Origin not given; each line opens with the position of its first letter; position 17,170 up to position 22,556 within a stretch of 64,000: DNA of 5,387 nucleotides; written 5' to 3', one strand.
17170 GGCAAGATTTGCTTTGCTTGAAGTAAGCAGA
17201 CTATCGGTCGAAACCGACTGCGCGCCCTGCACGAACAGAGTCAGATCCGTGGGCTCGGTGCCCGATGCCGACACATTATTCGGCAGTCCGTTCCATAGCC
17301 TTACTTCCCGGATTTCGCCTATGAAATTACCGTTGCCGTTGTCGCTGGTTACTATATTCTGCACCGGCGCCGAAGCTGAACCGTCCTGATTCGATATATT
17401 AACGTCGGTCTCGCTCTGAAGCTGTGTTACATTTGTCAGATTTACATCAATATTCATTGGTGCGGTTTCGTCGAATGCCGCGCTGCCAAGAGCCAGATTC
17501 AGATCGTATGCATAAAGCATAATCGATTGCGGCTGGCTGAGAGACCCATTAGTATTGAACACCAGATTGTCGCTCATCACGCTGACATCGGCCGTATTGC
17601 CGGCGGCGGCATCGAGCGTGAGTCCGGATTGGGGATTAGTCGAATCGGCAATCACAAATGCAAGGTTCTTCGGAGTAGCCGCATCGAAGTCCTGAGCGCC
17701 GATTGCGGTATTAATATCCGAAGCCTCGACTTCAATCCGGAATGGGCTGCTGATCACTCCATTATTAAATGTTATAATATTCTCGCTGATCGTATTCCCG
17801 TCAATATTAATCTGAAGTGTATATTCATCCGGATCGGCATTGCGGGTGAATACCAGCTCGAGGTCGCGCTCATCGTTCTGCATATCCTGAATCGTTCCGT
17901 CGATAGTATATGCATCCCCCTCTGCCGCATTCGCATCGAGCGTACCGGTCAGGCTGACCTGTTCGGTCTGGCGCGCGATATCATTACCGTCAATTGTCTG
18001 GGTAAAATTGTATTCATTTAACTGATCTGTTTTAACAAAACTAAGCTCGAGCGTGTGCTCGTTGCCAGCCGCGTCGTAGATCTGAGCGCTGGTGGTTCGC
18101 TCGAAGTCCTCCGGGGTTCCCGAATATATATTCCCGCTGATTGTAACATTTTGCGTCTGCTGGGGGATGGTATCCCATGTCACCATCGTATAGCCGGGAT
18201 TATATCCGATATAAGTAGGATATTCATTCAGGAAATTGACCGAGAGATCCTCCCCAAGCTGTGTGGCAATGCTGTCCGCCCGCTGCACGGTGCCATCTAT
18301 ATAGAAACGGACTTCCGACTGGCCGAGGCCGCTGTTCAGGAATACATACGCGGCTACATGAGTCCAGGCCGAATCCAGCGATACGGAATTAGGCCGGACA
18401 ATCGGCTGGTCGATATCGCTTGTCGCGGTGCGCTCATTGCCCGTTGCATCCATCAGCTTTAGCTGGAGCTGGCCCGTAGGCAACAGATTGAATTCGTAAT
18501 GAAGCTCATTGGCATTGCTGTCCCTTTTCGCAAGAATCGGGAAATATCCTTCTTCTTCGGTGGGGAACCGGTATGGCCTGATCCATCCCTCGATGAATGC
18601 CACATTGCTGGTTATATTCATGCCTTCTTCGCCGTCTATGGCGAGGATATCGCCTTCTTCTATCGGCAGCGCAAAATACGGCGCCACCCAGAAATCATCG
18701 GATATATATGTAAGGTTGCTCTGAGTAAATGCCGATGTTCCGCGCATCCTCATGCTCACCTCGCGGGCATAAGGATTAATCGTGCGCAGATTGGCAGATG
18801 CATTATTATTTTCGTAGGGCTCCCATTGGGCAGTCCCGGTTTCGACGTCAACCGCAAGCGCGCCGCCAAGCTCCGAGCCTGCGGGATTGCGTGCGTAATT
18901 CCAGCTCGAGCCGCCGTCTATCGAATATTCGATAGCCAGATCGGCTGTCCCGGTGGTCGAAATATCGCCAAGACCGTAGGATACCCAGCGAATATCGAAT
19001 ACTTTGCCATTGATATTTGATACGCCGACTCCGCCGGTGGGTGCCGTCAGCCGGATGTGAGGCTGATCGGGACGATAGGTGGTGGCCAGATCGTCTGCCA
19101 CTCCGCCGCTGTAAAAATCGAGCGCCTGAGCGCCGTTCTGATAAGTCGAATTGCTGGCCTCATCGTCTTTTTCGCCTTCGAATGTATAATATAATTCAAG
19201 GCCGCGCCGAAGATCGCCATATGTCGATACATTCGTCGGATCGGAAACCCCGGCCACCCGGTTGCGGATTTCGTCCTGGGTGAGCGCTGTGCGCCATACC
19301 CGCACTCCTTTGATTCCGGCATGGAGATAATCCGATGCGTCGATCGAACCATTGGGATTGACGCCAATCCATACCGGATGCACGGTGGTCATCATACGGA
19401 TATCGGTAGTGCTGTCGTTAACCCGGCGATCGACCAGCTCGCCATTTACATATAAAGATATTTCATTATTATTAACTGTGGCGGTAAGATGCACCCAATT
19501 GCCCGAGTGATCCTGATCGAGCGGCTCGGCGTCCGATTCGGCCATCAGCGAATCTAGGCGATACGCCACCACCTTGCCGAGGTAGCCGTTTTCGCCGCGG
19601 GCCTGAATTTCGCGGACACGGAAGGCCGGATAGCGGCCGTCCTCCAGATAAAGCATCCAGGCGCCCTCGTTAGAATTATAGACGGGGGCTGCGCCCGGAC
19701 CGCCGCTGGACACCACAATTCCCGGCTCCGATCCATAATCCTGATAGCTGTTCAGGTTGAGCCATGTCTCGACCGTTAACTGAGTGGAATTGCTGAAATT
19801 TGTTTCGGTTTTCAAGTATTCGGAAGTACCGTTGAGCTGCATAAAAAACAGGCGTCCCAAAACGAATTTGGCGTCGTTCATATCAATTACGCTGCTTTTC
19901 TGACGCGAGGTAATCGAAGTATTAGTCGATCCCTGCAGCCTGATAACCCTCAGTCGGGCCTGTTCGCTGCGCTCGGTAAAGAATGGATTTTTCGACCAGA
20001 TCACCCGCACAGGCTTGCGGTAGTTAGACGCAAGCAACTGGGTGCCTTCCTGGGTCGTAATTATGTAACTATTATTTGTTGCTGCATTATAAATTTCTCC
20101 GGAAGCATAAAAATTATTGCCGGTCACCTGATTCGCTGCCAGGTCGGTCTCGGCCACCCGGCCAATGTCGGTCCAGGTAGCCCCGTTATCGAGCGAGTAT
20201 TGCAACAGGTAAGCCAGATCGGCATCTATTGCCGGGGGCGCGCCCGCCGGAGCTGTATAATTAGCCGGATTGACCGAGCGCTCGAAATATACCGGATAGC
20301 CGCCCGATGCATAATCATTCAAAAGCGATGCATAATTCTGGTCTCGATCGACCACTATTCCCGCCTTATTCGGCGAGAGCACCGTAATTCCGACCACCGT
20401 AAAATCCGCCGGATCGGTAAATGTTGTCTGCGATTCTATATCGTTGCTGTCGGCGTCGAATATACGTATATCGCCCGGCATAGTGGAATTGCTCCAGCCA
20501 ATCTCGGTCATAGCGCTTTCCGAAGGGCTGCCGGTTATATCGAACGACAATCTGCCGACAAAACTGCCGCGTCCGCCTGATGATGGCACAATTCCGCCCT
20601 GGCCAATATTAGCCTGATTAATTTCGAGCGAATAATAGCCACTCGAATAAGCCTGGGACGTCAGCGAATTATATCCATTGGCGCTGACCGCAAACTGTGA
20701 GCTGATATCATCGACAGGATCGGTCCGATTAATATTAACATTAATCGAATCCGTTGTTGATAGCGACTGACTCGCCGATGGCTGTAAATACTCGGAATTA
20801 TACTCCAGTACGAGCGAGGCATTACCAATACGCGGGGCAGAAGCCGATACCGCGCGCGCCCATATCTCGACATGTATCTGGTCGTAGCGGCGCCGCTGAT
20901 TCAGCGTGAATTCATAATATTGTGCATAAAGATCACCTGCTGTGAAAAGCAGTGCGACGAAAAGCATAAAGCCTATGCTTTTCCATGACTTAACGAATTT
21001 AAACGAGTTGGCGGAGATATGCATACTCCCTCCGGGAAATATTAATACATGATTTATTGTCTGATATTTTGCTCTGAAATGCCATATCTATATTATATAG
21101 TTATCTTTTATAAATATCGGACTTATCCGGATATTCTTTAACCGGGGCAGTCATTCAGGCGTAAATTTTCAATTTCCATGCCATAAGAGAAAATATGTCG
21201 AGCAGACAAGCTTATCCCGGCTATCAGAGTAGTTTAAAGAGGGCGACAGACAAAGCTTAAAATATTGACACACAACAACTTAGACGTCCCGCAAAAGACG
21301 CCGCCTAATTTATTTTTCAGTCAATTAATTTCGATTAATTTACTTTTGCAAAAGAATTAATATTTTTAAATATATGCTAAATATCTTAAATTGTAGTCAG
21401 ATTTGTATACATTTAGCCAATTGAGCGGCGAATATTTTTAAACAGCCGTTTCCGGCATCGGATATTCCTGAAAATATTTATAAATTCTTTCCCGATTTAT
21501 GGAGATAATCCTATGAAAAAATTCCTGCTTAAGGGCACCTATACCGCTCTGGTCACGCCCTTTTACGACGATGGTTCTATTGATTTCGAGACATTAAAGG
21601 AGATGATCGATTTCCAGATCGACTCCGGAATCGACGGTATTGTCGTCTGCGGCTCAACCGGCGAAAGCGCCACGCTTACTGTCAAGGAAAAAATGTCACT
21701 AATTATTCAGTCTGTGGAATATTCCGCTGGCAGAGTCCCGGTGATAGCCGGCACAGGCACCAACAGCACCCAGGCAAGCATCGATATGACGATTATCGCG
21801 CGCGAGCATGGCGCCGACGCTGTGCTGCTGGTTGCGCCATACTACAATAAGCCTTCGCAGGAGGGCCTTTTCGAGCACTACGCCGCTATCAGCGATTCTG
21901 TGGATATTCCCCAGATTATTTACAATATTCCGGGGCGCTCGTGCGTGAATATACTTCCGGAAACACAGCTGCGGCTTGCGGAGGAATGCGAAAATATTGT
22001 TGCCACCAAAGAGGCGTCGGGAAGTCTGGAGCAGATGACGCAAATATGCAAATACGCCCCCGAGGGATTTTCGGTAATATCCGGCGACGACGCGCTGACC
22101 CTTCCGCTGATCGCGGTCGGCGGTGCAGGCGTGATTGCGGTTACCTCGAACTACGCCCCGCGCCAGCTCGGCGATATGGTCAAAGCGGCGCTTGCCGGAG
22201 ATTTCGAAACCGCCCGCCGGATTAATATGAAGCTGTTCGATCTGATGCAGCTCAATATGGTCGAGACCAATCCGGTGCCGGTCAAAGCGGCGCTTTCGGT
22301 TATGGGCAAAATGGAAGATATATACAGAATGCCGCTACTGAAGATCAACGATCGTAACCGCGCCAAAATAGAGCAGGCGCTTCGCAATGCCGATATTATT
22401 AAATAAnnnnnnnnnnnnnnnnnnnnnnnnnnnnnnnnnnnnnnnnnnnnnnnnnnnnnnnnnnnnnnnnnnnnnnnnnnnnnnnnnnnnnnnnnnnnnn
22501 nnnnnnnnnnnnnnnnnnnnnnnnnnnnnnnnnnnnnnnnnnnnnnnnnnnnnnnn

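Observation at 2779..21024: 18-kb block of three consecutive giant surface-protein genes (paralogous LamG/dockerin/T9SS giants flanking a beta-helix/FN3/PPC protein)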

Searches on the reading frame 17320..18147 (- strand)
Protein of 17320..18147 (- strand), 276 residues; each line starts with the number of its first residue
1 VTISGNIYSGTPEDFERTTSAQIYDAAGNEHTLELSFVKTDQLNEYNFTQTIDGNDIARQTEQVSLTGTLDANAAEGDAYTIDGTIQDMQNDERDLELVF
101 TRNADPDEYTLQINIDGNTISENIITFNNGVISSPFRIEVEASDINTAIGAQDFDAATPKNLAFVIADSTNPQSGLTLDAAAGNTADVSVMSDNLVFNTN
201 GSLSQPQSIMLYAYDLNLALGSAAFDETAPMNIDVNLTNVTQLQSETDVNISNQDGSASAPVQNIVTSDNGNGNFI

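Call 25: search_protein_families(library=pfam, proteins=[window:17320-18147:-], max_evalue=1)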
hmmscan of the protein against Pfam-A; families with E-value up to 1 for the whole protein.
window:17320-18147:- (276 aa): 3 families
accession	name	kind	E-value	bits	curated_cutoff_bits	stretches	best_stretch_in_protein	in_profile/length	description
PF07559.19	FlgE_D2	-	2.4e-16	60.9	22.7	1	11-256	16-141/142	Flagellar basal body protein FlaE D2 domain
PF12245.14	Big_3_2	-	0.018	15.6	23.3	0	18-41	98-121/122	Bacterial Ig-like domain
PF03160.20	Calx-beta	-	0.087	13.3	27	1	231-262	24-54/119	Calx-beta domain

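Call 69: search_solved_structures(query=window:17320-18147:-, max_evalue=1, show_alignments=2)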
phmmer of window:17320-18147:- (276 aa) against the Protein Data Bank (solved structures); distinct sequences matched with E-value up to 1: 0.

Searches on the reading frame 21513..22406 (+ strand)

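Call 11: search_protein_families(library=pfam, proteins=[window:21513-22406:+], max_evalue=0.001)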
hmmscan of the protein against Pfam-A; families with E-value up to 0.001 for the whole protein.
window:21513-22406:+ (297 aa): 1 family
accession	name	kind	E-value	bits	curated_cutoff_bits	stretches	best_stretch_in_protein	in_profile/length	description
PF00701.28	DHDPS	-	1.5e-94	316.4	22.1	1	6-292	2-288/289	Dihydrodipicolinate synthetase family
